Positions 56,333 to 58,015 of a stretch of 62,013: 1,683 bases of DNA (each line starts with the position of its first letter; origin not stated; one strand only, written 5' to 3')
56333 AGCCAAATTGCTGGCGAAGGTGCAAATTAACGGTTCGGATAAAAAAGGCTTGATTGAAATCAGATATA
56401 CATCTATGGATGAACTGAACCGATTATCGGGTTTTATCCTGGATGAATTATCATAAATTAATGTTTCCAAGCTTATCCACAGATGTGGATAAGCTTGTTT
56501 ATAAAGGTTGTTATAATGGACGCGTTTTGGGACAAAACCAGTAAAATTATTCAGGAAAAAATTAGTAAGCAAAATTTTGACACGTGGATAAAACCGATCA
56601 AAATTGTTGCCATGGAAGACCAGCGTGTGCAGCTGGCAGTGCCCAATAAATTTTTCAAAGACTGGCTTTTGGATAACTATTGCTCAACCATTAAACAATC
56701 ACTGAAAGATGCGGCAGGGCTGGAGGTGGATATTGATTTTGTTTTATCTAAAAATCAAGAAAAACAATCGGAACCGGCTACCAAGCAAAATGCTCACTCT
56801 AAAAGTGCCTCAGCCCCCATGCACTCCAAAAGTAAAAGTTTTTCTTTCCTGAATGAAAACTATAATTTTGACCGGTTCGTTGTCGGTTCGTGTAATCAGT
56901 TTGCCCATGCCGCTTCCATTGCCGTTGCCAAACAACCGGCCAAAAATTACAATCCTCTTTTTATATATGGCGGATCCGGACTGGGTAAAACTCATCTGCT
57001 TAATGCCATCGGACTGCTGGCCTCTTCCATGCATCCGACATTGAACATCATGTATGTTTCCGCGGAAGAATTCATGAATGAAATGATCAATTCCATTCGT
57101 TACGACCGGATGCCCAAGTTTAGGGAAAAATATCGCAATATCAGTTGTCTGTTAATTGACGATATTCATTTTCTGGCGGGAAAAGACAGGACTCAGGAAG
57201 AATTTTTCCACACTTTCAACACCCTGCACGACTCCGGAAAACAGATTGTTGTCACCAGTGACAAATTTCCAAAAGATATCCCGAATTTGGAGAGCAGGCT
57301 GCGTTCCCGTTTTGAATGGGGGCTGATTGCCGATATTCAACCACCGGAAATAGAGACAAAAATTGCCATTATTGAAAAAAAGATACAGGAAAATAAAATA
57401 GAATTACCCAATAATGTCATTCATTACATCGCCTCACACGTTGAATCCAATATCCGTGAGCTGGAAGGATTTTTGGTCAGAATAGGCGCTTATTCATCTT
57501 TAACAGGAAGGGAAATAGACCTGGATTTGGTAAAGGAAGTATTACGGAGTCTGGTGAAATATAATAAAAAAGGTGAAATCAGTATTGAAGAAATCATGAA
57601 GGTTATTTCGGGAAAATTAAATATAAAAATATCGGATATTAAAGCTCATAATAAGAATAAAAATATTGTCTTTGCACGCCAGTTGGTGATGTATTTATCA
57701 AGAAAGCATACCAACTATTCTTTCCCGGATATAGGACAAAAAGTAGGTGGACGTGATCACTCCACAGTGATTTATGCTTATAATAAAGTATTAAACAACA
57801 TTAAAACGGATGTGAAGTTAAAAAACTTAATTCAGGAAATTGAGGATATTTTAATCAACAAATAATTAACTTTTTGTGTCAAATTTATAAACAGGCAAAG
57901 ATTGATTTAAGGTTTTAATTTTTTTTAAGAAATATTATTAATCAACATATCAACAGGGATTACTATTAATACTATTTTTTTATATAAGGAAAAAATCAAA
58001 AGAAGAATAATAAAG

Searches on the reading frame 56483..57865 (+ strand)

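Call 84: search_protein_families(library=pfam, proteins=[window:56483-57865:+], max_evalue=0.00001)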
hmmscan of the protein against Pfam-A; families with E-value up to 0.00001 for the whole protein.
window:56483-57865:+ (460 aa): 5 families
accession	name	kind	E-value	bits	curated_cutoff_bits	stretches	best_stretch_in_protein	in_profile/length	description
PF00308.24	Bac_DnaA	-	3.2e-70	235.9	23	1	123-283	1-161/162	Bacterial DnaA ATPAse domain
PF08299.17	Bac_DnaA_C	-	1e-25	90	31.5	1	368-436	1-69/69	Bacterial dnaA protein helix-turn-helix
PF11638.13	DnaA_N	-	4.8e-19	68.3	24.6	1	14-75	2-64/65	DnaA N-terminal domain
PF01695.23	IstB_IS21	-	1.3e-07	31.8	24.1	1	158-261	94-194/238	IstB-like ATP binding protein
PF00004.35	AAA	-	2.3e-06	28.5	21.2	1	160-278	2-124/131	ATPase family associated with various cellular activities (AAA)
